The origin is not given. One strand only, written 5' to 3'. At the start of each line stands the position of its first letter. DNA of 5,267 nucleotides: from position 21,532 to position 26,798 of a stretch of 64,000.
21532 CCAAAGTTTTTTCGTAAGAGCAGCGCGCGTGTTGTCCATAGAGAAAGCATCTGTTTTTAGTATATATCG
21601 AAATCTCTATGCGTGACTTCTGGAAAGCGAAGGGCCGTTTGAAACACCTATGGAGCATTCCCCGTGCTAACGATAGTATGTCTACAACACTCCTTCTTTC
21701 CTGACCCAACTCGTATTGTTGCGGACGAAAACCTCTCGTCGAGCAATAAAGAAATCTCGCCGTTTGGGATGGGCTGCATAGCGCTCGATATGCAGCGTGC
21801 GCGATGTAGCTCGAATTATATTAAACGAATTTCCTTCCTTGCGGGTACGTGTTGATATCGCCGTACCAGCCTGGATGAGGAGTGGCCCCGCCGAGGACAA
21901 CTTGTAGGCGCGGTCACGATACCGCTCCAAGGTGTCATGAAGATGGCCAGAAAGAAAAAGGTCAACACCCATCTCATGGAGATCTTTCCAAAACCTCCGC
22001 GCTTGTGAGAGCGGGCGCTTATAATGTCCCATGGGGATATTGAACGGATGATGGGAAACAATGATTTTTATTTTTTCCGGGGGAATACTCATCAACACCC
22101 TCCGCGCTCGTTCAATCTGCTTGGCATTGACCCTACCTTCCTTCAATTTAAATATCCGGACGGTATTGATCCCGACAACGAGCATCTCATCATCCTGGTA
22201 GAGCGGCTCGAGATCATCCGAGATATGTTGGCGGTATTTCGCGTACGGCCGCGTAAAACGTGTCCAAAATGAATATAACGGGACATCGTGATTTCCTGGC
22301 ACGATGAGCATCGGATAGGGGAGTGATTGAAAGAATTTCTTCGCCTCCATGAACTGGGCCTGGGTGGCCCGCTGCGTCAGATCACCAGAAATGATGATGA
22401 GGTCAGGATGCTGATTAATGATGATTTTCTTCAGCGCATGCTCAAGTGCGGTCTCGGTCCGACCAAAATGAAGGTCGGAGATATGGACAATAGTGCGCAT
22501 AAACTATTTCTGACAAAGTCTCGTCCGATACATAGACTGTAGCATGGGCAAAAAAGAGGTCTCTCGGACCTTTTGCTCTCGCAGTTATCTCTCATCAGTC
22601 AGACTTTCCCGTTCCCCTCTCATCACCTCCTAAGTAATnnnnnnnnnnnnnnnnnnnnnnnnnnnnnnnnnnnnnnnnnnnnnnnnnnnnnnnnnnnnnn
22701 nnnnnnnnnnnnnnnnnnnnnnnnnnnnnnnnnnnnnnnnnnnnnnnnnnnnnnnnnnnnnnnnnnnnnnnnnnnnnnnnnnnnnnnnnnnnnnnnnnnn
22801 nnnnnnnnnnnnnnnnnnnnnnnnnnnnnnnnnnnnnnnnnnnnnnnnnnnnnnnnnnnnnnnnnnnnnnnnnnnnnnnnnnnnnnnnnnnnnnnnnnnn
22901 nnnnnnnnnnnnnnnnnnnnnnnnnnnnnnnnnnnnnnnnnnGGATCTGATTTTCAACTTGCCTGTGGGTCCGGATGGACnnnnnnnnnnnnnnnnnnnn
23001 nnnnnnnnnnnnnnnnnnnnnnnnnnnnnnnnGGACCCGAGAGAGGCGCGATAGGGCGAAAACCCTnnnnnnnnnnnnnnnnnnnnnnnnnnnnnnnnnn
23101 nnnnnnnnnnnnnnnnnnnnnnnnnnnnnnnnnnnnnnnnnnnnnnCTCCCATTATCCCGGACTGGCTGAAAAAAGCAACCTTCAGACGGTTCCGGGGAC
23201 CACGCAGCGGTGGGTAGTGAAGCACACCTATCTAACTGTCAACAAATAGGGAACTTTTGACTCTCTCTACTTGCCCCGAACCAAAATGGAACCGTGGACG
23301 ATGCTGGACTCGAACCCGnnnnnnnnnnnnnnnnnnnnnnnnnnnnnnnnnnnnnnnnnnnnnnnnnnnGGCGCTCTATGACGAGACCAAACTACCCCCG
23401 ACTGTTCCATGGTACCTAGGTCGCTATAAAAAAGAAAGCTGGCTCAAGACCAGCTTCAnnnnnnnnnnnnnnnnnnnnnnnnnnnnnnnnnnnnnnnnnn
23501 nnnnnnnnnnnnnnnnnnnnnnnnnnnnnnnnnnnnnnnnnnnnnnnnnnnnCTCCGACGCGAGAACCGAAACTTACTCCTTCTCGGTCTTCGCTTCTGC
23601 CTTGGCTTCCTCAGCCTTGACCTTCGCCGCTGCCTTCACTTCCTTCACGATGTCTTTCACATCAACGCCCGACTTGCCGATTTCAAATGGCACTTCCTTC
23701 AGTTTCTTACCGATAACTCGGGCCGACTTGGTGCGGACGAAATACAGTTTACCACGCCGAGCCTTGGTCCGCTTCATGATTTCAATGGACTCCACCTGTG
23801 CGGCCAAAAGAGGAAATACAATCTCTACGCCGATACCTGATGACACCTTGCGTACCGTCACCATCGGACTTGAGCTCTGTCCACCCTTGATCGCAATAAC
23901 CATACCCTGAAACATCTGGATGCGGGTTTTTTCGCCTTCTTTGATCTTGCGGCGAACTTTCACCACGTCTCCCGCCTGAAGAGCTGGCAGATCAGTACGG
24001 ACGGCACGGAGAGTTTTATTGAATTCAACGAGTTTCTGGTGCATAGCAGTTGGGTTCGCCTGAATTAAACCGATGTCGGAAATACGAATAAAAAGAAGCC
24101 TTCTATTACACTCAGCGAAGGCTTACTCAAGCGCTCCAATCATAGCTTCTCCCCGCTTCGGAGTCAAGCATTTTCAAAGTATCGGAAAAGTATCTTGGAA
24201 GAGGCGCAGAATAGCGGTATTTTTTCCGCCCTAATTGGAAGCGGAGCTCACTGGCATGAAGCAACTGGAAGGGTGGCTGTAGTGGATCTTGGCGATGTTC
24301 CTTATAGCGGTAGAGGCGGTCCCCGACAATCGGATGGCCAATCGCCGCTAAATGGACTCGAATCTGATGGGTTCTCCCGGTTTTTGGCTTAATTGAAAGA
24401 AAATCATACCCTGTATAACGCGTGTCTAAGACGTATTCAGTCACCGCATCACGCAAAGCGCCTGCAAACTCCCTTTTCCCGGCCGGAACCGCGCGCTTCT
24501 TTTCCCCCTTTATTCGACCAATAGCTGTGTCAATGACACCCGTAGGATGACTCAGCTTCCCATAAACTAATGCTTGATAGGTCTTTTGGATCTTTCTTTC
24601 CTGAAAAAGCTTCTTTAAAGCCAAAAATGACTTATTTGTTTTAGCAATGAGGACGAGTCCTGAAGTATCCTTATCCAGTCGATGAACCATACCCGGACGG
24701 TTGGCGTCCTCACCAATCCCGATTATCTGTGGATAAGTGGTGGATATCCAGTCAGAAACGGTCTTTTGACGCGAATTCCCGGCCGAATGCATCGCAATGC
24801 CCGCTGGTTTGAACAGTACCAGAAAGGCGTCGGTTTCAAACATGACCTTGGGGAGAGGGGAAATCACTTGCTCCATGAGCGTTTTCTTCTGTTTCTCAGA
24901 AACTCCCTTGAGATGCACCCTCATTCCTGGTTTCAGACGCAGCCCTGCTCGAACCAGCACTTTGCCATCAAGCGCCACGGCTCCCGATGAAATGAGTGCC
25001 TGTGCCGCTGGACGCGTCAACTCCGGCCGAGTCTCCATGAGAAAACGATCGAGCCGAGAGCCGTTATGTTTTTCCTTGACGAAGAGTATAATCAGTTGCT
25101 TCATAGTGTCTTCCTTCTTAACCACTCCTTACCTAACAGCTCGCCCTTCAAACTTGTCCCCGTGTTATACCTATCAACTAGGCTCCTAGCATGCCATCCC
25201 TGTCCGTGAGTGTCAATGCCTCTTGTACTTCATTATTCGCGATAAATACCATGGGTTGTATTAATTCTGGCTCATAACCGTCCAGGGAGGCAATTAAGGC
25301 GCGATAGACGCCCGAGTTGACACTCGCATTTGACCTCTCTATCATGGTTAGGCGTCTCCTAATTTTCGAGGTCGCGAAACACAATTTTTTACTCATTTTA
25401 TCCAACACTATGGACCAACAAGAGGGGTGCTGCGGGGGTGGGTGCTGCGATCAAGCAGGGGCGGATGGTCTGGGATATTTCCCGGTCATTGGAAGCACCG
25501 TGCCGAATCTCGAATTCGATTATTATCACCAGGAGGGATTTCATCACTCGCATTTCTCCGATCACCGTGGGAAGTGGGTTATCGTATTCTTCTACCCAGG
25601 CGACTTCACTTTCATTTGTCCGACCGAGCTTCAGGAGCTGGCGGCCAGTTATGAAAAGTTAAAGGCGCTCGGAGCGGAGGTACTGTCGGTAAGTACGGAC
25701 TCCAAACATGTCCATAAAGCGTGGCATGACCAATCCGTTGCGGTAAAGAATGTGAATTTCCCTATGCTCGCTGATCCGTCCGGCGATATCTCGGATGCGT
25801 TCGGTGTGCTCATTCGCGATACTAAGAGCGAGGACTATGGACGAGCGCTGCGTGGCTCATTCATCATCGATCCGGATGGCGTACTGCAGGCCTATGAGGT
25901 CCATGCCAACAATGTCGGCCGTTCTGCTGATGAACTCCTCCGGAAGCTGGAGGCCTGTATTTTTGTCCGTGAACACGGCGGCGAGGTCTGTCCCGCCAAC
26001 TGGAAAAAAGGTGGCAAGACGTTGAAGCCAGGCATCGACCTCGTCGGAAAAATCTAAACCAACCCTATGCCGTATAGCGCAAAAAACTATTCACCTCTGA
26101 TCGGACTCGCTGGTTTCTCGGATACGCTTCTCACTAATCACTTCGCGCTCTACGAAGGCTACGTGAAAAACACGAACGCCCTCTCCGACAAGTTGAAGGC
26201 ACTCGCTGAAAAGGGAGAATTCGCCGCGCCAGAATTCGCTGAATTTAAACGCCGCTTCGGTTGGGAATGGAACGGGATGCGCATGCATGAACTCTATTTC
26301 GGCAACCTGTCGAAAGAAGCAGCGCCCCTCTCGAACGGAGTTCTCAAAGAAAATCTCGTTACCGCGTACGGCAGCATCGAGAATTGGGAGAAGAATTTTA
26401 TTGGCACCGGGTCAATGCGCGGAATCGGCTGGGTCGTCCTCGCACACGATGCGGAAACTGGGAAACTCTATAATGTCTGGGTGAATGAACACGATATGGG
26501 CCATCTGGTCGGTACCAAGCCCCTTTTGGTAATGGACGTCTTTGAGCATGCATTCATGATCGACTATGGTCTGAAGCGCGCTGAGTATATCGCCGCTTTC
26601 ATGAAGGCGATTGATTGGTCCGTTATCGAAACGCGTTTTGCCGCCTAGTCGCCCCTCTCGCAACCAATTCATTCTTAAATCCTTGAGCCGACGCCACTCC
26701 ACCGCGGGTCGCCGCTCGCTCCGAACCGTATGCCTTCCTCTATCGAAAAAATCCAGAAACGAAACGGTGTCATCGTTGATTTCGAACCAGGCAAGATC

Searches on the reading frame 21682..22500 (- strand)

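Call 10: search_protein_families(library=pfam, proteins=[window:21682-22500:-], max_evalue=0.001)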
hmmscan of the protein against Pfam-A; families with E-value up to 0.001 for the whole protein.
window:21682-22500:- (272 aa): 3 families
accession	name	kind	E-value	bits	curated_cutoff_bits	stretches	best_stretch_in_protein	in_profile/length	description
PF00149.33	Metallophos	-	8.9e-20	72.4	21.5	1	3-188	2-189/191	Calcineurin-like phosphoesterase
PF12850.12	Metallophos_2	-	3e-11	44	27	1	4-227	3-147/154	Calcineurin-like phosphoesterase superfamily domain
PF14582.11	Metallophos_3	-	0.00046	20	28.2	0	2-54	6-56/259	Metallophosphoesterase, calcineurin superfamily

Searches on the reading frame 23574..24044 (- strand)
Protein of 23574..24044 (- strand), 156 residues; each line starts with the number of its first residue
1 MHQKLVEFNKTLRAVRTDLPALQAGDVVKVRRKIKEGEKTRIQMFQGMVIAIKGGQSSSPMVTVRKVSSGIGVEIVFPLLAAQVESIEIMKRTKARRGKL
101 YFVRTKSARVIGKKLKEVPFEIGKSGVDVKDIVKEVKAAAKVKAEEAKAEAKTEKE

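Call 15: search_protein_families(library=pfam, proteins=[window:23574-24044:-], max_evalue=0.001)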
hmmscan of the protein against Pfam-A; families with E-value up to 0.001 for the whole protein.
window:23574-24044:- (156 aa): 1 family
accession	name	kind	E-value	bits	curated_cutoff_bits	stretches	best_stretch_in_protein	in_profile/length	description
PF01245.26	Ribosomal_L19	-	1.3e-30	106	22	1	14-109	10-104/111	Ribosomal protein L19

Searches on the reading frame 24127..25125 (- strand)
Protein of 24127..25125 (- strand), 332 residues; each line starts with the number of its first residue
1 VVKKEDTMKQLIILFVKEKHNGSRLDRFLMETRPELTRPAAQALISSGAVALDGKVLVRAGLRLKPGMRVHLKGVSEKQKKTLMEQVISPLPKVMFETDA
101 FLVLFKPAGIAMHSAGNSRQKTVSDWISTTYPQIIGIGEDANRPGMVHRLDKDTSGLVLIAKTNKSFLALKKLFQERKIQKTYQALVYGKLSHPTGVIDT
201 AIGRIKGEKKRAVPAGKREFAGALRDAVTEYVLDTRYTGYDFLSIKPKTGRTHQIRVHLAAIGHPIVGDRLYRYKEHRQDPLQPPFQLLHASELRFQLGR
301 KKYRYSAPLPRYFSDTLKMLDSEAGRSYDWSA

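Call 10: search_protein_families(library=pfam, proteins=[window:24127-25125:-], max_evalue=0.001)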
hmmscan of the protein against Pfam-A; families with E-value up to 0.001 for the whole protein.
window:24127-25125:- (332 aa): 2 families
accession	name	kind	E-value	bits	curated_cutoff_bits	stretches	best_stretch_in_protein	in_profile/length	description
PF00849.27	PseudoU_synth_2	-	1.6e-28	100.3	26.8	1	101-261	2-152/152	RNA pseudouridylate synthase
PF01479.30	S4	-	1.5e-07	31.5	22.8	1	24-70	2-48/48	S4 domain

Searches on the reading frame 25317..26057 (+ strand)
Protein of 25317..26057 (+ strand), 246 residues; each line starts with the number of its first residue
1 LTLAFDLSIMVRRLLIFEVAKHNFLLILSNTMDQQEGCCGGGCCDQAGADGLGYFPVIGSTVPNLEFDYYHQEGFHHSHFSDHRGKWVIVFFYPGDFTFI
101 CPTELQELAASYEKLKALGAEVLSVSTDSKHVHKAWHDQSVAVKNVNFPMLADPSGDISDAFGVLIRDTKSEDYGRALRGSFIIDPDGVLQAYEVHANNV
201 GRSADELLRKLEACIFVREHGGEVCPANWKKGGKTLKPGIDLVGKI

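Call 10: search_protein_families(library=pfam, proteins=[window:25317-26057:+], max_evalue=0.001)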
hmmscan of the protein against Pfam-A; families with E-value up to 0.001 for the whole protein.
window:25317-26057:+ (246 aa): 3 families
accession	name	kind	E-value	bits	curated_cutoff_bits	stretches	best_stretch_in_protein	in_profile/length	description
PF00578.27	AhpC-TSA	-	3e-34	118.1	26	1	58-192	1-123/124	AhpC/TSA family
PF08534.16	Redoxin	-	2e-17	63.8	26.6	1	59-201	3-139/148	Redoxin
PF10417.14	1-cysPrx_C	-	2.3e-06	27.9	21.1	1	216-237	4-28/41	C-terminal domain of 1-Cys peroxiredoxin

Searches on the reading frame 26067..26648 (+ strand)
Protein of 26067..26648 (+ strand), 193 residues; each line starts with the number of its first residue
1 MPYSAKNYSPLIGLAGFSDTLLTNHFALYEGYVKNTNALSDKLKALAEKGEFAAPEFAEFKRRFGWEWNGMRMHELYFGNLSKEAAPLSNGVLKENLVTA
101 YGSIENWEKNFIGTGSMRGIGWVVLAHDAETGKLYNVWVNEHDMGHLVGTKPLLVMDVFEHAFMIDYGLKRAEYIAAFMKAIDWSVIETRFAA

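Call 10: search_protein_families(library=pfam, proteins=[window:26067-26648:+], max_evalue=0.001)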
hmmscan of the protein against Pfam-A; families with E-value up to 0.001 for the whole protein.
window:26067-26648:+ (193 aa): 1 family
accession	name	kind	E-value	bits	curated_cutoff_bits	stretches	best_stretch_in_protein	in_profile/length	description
PF02777.23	Sod_Fe_C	-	9.4e-25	87.1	20.9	1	91-190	3-102/102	Iron/manganese superoxide dismutases, C-terminal domain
